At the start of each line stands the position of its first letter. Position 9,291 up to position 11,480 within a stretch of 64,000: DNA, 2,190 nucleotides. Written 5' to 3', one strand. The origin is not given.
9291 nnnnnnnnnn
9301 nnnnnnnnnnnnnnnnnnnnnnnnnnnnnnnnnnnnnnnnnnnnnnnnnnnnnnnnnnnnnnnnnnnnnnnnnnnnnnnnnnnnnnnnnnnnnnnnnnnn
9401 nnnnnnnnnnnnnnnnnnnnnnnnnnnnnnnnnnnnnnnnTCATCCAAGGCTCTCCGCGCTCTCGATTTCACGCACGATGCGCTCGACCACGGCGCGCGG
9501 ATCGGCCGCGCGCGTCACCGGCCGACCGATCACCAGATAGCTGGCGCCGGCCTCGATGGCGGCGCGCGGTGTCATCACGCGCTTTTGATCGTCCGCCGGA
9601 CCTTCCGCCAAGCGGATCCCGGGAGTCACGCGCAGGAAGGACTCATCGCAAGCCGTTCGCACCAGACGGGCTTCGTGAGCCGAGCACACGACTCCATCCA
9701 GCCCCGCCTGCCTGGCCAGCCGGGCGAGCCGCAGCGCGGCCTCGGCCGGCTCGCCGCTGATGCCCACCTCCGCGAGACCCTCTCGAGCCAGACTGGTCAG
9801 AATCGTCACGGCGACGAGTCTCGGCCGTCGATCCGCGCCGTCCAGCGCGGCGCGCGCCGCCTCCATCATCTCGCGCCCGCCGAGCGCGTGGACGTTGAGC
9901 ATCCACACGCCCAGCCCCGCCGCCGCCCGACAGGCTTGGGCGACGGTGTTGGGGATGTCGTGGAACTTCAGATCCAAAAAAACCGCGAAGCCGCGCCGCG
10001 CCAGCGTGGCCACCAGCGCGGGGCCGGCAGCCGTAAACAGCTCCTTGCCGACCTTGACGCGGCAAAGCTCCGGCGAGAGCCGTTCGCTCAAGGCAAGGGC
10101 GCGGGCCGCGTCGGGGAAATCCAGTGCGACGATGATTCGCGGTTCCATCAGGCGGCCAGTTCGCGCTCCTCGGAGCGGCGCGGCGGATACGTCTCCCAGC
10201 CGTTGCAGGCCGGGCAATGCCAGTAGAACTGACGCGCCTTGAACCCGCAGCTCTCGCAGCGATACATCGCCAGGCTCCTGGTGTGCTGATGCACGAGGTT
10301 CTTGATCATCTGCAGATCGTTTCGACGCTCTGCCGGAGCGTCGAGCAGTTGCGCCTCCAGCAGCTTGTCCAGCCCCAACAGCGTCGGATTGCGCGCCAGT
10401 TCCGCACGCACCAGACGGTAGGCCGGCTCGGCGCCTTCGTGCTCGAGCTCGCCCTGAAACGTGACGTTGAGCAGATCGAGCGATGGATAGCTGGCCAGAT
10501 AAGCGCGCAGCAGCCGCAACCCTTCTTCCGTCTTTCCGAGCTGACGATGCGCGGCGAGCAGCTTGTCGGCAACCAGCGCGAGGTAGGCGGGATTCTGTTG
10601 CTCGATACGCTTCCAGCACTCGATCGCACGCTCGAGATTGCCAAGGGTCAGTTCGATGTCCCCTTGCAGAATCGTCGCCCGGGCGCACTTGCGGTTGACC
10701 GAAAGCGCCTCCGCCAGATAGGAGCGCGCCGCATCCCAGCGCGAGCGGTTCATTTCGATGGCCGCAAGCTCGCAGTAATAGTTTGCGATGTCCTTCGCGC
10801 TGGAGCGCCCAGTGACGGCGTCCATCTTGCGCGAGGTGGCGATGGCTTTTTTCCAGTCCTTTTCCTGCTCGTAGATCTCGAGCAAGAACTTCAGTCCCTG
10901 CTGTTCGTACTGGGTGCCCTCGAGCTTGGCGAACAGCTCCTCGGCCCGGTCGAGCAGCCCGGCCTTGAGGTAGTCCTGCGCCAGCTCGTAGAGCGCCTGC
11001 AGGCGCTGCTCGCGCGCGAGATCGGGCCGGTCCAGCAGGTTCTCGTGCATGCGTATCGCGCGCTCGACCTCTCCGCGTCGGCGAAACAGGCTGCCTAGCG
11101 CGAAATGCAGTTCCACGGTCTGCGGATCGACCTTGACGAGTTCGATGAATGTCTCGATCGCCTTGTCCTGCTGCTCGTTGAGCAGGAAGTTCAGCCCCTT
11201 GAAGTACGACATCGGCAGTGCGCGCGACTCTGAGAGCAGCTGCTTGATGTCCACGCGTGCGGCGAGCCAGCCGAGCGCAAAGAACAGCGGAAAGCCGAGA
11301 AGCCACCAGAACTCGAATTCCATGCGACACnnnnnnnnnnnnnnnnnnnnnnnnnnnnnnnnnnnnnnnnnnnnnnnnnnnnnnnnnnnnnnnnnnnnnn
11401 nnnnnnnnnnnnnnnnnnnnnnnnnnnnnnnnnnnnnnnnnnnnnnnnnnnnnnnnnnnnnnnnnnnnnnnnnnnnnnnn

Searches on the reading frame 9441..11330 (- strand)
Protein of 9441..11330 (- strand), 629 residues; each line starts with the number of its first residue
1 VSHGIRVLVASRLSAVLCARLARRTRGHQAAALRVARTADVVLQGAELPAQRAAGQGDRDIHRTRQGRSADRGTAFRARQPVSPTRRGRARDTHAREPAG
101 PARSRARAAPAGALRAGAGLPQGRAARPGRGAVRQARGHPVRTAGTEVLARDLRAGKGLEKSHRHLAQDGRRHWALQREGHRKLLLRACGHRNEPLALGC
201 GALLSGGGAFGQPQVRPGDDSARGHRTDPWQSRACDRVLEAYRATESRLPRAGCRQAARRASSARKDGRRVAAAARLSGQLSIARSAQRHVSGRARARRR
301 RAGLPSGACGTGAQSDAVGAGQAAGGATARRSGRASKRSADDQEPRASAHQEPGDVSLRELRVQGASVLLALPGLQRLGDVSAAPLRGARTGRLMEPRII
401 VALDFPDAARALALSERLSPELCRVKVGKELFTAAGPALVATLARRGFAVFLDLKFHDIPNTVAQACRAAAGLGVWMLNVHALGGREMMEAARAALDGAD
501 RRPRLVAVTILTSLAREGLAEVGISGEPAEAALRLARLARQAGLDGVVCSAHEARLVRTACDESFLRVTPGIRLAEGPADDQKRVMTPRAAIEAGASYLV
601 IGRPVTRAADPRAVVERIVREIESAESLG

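Call 63: search_protein_families(library=pfam, proteins=[window:9441-11330:-])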
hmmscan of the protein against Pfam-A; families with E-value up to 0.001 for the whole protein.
window:9441-11330:- (629 aa): 1 family
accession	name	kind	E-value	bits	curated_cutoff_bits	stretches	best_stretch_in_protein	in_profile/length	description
PF00215.30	OMPdecase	-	3.6e-62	210.6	27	1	397-618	1-221/221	Orotidine 5'-phosphate decarboxylase / HUMPS family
